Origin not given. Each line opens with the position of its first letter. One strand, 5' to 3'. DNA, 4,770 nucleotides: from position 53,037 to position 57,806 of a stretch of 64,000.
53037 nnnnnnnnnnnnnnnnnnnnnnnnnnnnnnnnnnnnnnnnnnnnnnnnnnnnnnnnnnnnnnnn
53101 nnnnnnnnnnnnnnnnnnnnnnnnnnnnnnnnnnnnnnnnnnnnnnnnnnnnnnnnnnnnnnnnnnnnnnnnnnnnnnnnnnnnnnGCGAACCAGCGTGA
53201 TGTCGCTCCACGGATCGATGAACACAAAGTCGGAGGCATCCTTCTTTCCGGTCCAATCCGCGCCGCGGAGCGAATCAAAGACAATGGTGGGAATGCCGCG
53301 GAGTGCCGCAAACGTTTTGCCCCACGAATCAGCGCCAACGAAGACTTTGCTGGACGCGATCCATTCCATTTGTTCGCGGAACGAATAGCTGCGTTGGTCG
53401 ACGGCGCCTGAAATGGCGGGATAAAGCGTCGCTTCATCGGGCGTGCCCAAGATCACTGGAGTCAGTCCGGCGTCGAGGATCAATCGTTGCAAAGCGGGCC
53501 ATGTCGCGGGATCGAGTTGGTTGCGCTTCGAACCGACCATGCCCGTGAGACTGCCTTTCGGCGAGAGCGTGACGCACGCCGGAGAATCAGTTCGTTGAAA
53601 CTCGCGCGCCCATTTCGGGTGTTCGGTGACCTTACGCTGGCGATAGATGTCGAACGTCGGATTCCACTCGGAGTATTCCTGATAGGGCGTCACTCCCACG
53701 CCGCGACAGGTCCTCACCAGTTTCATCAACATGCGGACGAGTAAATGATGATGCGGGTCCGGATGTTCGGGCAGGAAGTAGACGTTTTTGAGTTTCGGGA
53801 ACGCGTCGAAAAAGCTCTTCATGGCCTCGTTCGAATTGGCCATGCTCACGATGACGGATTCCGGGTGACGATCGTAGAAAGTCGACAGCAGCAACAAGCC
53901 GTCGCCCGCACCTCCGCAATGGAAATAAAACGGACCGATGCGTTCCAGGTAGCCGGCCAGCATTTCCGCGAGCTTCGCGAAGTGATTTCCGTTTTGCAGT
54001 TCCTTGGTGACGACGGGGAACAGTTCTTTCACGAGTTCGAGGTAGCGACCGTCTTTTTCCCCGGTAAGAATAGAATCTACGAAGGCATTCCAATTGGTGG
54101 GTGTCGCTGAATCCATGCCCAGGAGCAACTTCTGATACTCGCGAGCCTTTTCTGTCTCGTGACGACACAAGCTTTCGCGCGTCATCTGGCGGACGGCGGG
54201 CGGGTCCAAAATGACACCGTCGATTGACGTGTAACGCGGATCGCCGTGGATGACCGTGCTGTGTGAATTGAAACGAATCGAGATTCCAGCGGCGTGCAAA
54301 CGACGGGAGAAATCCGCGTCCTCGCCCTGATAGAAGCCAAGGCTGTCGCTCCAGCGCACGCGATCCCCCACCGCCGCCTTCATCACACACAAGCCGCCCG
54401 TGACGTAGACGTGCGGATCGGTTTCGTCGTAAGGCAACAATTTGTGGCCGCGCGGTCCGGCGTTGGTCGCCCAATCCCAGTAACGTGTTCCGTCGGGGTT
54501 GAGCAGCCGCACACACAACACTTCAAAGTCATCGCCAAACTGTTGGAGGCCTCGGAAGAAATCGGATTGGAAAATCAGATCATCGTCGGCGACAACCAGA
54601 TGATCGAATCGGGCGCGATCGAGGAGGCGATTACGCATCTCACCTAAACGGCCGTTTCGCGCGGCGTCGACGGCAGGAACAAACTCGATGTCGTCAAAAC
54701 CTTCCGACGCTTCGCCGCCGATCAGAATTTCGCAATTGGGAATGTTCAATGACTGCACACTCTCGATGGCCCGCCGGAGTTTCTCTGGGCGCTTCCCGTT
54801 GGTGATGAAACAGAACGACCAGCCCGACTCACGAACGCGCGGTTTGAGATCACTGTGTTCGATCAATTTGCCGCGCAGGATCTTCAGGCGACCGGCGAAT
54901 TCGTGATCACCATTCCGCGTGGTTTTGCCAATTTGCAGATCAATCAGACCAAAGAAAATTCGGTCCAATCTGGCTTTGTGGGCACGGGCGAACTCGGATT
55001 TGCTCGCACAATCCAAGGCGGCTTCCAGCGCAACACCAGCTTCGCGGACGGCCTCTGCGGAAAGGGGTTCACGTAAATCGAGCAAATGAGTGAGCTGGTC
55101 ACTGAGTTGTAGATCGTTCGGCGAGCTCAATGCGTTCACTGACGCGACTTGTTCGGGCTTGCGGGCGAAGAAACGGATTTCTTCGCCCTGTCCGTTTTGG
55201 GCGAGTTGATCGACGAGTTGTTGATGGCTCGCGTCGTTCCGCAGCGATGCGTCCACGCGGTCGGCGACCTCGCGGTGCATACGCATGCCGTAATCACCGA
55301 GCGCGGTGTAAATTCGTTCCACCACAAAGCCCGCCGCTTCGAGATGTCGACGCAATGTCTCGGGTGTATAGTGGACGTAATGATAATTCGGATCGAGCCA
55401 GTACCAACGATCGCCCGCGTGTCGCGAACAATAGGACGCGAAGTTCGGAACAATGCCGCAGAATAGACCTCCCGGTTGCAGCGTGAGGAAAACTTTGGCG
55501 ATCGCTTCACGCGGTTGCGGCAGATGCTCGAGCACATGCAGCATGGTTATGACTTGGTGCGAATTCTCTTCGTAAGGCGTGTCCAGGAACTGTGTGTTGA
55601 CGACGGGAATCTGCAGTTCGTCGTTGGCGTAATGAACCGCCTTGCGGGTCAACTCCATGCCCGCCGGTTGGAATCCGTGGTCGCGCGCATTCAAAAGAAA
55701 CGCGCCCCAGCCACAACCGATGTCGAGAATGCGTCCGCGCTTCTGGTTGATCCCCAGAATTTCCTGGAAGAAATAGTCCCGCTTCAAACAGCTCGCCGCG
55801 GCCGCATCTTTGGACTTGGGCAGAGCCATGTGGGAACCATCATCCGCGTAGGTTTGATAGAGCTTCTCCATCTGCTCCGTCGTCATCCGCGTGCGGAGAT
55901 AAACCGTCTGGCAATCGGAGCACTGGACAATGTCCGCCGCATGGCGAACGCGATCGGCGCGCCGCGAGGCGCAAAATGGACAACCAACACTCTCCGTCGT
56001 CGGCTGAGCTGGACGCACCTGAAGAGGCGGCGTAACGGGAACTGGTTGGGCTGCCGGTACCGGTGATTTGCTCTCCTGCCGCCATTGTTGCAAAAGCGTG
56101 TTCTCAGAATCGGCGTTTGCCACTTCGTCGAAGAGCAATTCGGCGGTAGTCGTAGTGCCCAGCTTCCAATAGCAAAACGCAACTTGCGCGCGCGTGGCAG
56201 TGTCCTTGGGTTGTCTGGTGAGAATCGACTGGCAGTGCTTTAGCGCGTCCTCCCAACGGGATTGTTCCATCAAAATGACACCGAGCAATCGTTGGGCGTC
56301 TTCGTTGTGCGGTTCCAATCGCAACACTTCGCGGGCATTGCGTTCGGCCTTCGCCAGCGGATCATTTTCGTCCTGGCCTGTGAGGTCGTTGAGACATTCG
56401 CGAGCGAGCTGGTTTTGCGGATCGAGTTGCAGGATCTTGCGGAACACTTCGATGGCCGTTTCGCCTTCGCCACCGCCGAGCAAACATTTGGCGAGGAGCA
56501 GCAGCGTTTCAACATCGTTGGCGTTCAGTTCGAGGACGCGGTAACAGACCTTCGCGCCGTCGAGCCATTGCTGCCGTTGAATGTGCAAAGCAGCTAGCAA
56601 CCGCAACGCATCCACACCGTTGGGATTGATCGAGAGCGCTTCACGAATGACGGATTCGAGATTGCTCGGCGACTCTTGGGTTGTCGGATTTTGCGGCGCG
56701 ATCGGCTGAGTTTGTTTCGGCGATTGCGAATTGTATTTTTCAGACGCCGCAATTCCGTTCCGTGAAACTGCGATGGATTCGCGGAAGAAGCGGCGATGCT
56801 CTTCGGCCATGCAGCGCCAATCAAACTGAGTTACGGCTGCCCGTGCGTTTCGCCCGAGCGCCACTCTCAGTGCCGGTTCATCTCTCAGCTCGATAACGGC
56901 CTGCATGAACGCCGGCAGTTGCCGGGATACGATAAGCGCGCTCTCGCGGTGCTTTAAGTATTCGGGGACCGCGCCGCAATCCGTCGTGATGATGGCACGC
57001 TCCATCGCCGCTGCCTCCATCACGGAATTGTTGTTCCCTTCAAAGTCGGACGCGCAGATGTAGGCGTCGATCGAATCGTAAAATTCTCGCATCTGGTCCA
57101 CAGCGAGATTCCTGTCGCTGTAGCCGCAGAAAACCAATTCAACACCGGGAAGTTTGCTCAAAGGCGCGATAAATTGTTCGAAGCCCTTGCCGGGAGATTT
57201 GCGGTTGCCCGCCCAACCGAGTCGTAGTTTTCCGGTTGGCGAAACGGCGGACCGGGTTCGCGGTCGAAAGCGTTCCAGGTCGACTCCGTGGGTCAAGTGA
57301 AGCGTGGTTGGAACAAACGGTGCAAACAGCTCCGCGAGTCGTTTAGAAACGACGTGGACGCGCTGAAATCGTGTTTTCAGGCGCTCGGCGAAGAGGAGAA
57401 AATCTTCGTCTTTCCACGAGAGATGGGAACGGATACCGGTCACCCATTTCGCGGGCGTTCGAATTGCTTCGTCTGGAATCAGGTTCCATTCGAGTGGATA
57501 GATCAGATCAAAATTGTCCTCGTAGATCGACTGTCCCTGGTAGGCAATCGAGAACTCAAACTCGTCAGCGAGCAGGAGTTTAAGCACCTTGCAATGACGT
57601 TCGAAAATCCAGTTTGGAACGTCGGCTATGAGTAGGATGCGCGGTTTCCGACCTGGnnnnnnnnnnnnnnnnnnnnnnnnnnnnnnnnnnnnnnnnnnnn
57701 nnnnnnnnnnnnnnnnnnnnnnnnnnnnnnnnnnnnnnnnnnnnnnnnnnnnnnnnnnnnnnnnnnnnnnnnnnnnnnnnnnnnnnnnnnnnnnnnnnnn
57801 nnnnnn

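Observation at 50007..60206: Single 3399-aa ORF fusing about nine glycan-modifying catalytic modules (deacetylase-like, 3 methyltransferases, GT4, GT2, GT9-like, GT4, GT2) with TPR spacers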

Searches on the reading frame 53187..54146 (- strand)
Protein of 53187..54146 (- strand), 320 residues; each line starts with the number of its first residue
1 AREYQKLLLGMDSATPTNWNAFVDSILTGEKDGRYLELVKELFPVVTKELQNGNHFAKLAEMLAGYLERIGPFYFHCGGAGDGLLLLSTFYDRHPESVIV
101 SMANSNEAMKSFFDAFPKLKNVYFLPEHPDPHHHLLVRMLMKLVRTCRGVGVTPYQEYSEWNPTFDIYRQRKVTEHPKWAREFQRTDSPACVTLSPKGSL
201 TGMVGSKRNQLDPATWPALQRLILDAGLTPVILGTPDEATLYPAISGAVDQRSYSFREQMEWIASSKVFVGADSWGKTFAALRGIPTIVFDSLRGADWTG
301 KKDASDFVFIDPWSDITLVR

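Call 7: search_protein_families(library=pfam, proteins=[window:53187-54026:-], max_evalue=1)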
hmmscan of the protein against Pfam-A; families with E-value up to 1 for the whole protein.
window:53187-54026:- (280 aa): 0 families

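Call 24: search_solved_structures(query=window:53187-54146:-, max_evalue=1)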
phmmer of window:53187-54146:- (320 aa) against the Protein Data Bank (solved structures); distinct sequences matched with E-value up to 1: 2.
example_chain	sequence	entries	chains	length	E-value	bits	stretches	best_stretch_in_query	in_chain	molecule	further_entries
9bkx_d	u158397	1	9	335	0.25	13.5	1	229-309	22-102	Dye-decolorizing peroxidase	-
3dr3_A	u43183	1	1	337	0.77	11.9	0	80-129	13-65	N-acetyl-gamma-glutamyl-phosphate reductase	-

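Call 28: find_homologous_proteins(query=window:53187-54146:-, max_evalue=0.00001)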
Query window:53187-54146:- (320 aa): 5 proteins with E <= 0.00001 among 2048 candidates.
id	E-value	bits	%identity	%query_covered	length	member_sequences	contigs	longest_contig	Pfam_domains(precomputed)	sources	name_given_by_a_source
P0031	2.3e-70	255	47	80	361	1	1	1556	-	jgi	jgi:hypothetical protein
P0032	1.8e-58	216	44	79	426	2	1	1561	PF14559.13,PF13431.13,PF13414.13,PF00515.35,PF13424.13,PF13432.13,PF13428.13,PF13181.13,PF07719.24,PF13374.13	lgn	-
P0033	7.2e-54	201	40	91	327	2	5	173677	-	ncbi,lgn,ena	-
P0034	3.0e-51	192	37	90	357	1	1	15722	-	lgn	-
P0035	1.6e-48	183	61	45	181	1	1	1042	-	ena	-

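Call 39: predict_structure(alignment_id=A3)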
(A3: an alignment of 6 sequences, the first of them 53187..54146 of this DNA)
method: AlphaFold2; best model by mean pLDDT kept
length: 320 residues; sequences in the alignment: 6
mean_pLDDT: 74.2   pTM: 0.78
mean pLDDT of the five models: 74.2, 72.4, 71.9, 71.3, 70.1
residues with pLDDT >= 90: 93; 70-90: 98; 50-70: 89; < 50: 40
segments of 3 or more residues with pLDDT < 50: 13-17, 154-163, 200-207, 294-305
pLDDT, mean of each block of 10 residues (from residue 1): 51 51 62 70 55 57 74 86 89 93 86 93 78 70 80 46 54 85 88 77 46 87 96 90 94 93 94 85 86 47 50 63
secondary structure, 60 per line:
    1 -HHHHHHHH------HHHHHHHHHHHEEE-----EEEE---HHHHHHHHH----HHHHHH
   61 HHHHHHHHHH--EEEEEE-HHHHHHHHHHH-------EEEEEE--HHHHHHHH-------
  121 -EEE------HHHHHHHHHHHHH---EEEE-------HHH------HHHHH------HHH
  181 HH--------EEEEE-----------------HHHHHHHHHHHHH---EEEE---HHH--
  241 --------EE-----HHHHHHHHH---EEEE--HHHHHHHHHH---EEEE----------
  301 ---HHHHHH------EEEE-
elements in order: H2-9 H16-26 E27-29 E35-38 H42-50 H55-70 E73-78 H80-90 E98-103 H106-113 E122-124 H131-143 E147-150 H167-171 H178-182 E191-195 H213-225 E229-232 H256-264 E268-271 H274-283 E287-290 H304-309 E316-319
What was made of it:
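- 53187..54068 (-): Module 7, aa 2047-2340. GT-B fold module closest to GT9 heptosyltransferases. Variable cassette site C, where most homologues carry a third GT4. AF2 pLDDT 74, pTM 0.78 (call 39).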

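Call 42: fold_search(model_id=the predicted structure, library=pdb)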
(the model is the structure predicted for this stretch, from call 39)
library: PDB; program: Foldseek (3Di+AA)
matches with E <= 10: 990; with E <= 0.001: 11
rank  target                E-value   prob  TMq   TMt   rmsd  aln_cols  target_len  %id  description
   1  1psw                  5.3e-07  1.00  0.46  0.45   7.1       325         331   12  Structure of E. coli ADP-heptose lps heptosyltransferase II (released 2003-07-08)
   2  6dfe_B                1.2e-05  1.00  0.46  0.45   7.6       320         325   13  The structure of a ternary complex of E. coli WaaC (released 2018-09-05)
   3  2h1h_A                1.7e-05  1.00  0.47  0.47   7.4       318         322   12  E. coli heptosyltransferase WaaC with ADP-2-deoxy-2-fluoro heptose (released 2007-05-22)
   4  2gt1_A                2.2e-05  1.00  0.45  0.44   6.9       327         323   12  E. coli heptosyltransferase WaaC. (released 2007-05-01)
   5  2h1f_A                2.2e-05  1.00  0.45  0.45   7.7       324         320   12  E. coli heptosyltransferase WaaC with ADP (released 2007-05-22)
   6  2h1h_B                2.2e-05  1.00  0.44  0.45   7.9       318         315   12  E. coli heptosyltransferase WaaC with ADP-2-deoxy-2-fluoro heptose (released 2007-05-22)
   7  1v4v_A                1.6e-04  1.00  0.40  0.35  10.9       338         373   10  Crystal Structure Of UDP-N-Acetylglucosamine 2-Epimerase From Thermus Thermophilus HB8 (released 2003-12-02)
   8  9cm8_A                1.9e-04  1.00  0.40  0.36   8.4       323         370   10  UDP-GlcNAc 2-epimerase MnaA of Paenibacillus alvei (released 2024-10-02)
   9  8ahe_A                4.4e-04  1.00  0.40  0.36   8.1       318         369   10  PAC-FragmentDEL: Photoactivated covalent capture of DNA encoded fragments for hit discovery (released 2022-09-14)
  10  1f6d_C                5.6e-04  1.00  0.46  0.41   7.4       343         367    9  THE STRUCTURE OF UDP-N-ACETYLGLUCOSAMINE 2-EPIMERASE FROM E. COLI. (released 2000-12-13)
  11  2gt1_B                9.7e-04  1.00  0.43  0.44   7.7       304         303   13  E. coli heptosyltransferase WaaC. (released 2007-05-01)
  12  8sxw_C                1.2e-03  1.00  0.46  0.41   7.9       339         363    8  X-ray crystal structure of UDP- 2,3-diacetamido-2,3-dideoxy-glucuronic acid-2-epimerase from Thermus thermophilus stra (released 2023-09-13)
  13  3beo_A                1.5e-03  1.00  0.43  0.38   6.8       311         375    9  A Structural Basis for the allosteric regulation of non-hydrolyzing UDP-GlcNAc 2-epimerases (released 2008-02-19)
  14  1v4v_B                1.6e-03  1.00  0.46  0.40   7.8       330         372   10  Crystal Structure Of UDP-N-Acetylglucosamine 2-Epimerase From Thermus Thermophilus HB8 (released 2003-12-02)
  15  7vza_A                1.7e-03  0.99  0.39  0.35   8.4       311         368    9  The crystal structure of Non-hydrolyzing UDPGlcNAc 2-epimerase in complex with UDP (released 2022-11-16)
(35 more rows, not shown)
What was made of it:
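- On CAZy GT9 (heptosyltransferase family): UDP-GlcNAc 2-epimerases come next (call 42).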

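Call 71: find_encoding_contigs(protein=P0033, flank=8000, max_places=1)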
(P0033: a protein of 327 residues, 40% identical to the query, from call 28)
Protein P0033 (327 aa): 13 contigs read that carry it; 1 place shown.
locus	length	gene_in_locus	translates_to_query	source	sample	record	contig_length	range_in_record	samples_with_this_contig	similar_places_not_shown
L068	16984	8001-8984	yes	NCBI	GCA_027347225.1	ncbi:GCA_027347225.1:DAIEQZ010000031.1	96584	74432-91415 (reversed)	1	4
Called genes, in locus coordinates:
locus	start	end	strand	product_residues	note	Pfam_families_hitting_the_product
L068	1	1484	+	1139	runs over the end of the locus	PF07719:TPR_2 (faint), PF13181:TPR_8 (faint), PF13424:TPR_12 (faint), PF13428:TPR_14 (faint), PF13431:TPR_17 (faint), PF02310:B12-binding, PF04055:Radical_SAM, PF04055:Radical_SAM, +4 more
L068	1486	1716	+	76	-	PF13186:SPASM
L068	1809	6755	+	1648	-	PF14559:TPR_19, PF00515:TPR_1, PF00535:Glycos_transf_2, PF10111:Glyco_tranf_2_2, PF13641:Glyco_tranf_2_3, PF00534:Glycos_transf_1, PF13692:Glyco_trans_1_4, PF00534:Glycos_transf_1, +27 more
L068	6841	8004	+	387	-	PF20706:GT4-conflict, PF00534:Glycos_transf_1, PF13692:Glyco_trans_1_4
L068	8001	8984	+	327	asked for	-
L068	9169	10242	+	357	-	PF03462:PCRF, PF00472:RF-1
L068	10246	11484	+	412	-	PF12704:MacB_PCD, PF02687:FtsX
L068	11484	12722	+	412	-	PF12704:MacB_PCD, PF02687:FtsX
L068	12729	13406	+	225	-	PF00005:ABC_tran, PF13304:AAA_21 (faint)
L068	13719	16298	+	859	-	PF01734:Patatin, PF07244:POTRA (faint), PF01103:Omp85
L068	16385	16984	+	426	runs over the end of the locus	PF03952:Enolase_N, PF00113:Enolase_C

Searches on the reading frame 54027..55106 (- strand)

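Call 7: search_protein_families(library=pfam, proteins=[window:54027-55106:-], max_evalue=1)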
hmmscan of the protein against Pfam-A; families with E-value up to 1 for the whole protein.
window:54027-55106:- (360 aa): 5 families
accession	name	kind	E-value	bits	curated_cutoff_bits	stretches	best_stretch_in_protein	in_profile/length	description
PF13641.12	Glyco_tranf_2_3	-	1.5e-09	38.6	27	1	146-295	64-217/230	Glycosyltransferase like family 2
PF00535.33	Glycos_transf_2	-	0.0002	21.8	23.3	1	106-233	9-150/168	Glycosyl transferase family 2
PF13632.12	Glyco_trans_2_3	-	0.00072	19.9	27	1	233-291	71-126/198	Glycosyl transferase family group 2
PF13506.12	Glyco_transf_21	-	0.058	13.3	21.7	1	161-283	25-150/174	Glycosyl transferase family 21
PF15963.11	Myb_DNA-bind_7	-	0.24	11.7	31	1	181-198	17-34/88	Myb DNA-binding like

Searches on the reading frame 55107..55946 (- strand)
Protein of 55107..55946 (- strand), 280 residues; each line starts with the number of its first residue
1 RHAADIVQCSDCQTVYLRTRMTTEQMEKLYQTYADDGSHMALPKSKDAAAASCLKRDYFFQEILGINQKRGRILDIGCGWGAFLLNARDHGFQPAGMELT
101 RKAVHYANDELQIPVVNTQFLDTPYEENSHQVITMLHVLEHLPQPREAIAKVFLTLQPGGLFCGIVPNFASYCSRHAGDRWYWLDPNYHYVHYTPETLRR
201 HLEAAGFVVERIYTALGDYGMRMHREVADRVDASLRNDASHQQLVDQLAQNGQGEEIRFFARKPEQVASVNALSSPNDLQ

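Call 7: search_protein_families(library=pfam, proteins=[window:55107-55946:-], max_evalue=1)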
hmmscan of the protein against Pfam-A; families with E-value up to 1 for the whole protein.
window:55107-55946:- (280 aa): 11 families
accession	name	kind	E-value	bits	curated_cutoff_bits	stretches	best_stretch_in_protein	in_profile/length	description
PF13489.12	Methyltransf_23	-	1.8e-24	86.8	27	1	60-210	13-162/164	Methyltransferase domain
PF08241.18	Methyltransf_11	-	1.1e-13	52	21.2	1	74-163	1-94/95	Methyltransferase domain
PF13649.12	Methyltransf_25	-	7.5e-12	46.2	27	1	73-160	1-97/97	Methyltransferase domain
PF08242.18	Methyltransf_12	-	9.3e-10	39.6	30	1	74-162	1-98/98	Methyltransferase domain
PF13847.12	Methyltransf_31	-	6.2e-06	26.4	27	1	69-163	3-108/145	Methyltransferase domain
PF02353.26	CMAS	-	0.00077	19.3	27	1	52-112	47-106/273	Mycolic acid cyclopropane synthetase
PF07021.18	MetW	-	0.0033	17.5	21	1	60-150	4-96/193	Methionine biosynthesis protein MetW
PF05175.20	MTS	-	0.046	13.8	23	1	68-112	30-76/170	Methyltransferase small domain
PF14446.12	Prok-RING_1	-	0.069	13.5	29.1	1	3-18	17-32/54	Prokaryotic RING finger family 1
PF24292.1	DUF7479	-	0.16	12.5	27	1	4-29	28-53/60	Domain of unknown function (DUF7479)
PF02928.21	zf-C5HC2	-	0.45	11.3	22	1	1-29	26-54/54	C5HC2 zinc finger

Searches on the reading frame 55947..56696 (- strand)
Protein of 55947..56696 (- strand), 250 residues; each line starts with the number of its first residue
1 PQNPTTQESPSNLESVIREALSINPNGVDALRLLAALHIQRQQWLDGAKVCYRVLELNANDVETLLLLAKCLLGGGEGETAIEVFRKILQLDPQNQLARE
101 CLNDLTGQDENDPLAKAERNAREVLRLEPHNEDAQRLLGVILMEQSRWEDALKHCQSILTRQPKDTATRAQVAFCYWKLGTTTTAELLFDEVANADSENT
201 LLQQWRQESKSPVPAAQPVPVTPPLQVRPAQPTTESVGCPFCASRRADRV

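Call 7: search_protein_families(library=pfam, proteins=[window:55947-56696:-], max_evalue=1)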
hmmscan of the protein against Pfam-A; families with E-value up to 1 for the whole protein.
window:55947-56696:- (250 aa): 29 families (the best 25 are shown)
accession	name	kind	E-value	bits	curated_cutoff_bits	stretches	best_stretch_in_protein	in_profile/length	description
PF14559.12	TPR_19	-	2.6e-19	69.7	25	4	115-166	8-59/68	Tetratricopeptide repeat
PF13432.12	TPR_16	-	4.5e-14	53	32.7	2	115-165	14-64/65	Tetratricopeptide repeat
PF13428.12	TPR_14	-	9.8e-14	51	23.5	3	63-102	2-41/44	Tetratricopeptide repeat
PF07719.23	TPR_2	-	1.9e-12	46.7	27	2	63-95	2-34/34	Tetratricopeptide repeat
PF23914.1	TPR_CcmH_CycH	-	7.3e-12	45.8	42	1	56-166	44-155/158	Cytochrome c-type biogenesis protein H TPR domain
PF13431.12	TPR_17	-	1.7e-11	43.8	24.4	2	18-44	3-29/34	Tetratricopeptide repeat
PF00515.34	TPR_1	-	2.5e-11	43.3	27.8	2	137-165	6-34/34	Tetratricopeptide repeat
PF12895.13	ANAPC3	-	1.9e-10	41.3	27.2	3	116-188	7-78/82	Anaphase-promoting complex, cyclosome, subunit 3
PF13371.12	TPR_9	-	2.9e-09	37.2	35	2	35-99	2-66/73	Tetratricopeptide repeat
PF13174.12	TPR_6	-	3.8e-08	33.9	26.3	1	63-94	1-32/33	Tetratricopeptide repeat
PF13424.12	TPR_12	-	9e-08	32.6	30.1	2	134-182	5-54/77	Tetratricopeptide repeat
PF13414.12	TPR_11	-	3.3e-07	30.3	26.8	0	76-98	8-30/42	TPR repeat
PF09613.16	HrpB1_HrpK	-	8e-07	29.2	29.3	2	125-176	38-89/126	Bacterial type III secretion protein (HrpB1_HrpK)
PF14561.12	TPR_20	-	2.8e-06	28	25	2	56-119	16-82/90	Tetratricopeptide repeat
PF13176.12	TPR_7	-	2.5e-05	24.5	27.9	1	137-165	4-34/36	Tetratricopeptide repeat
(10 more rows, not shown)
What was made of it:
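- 56097..56669 (-): TPR block a, aa 1180-1370. call 7 (TPR_19, E = 2.6e-19)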

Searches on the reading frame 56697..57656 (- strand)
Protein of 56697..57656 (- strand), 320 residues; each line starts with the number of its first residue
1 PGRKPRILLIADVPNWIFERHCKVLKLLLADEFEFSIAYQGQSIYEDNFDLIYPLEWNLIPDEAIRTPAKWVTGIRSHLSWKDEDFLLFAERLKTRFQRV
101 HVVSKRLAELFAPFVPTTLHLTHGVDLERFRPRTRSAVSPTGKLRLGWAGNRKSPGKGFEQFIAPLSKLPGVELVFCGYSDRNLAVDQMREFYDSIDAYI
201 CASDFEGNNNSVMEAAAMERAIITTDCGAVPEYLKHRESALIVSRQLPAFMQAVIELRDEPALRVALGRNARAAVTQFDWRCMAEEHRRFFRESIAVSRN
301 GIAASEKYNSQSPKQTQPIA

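Call 7: search_protein_families(library=pfam, proteins=[window:56697-57656:-], max_evalue=1)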
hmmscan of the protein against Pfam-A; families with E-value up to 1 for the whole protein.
window:56697-57656:- (320 aa): 3 families
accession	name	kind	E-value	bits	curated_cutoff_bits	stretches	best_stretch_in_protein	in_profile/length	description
PF13692.12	Glyco_trans_1_4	-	1.4e-13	51.8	27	1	141-257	32-139/142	Glycosyl transferases group 1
PF00534.26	Glycos_transf_1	-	1.1e-09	38.5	26.4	1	187-272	84-170/172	Glycosyl transferases group 1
PF13524.12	Glyco_trans_1_2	-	5.3e-06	26.9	25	1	160-276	3-130/144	Glycosyl transferase-like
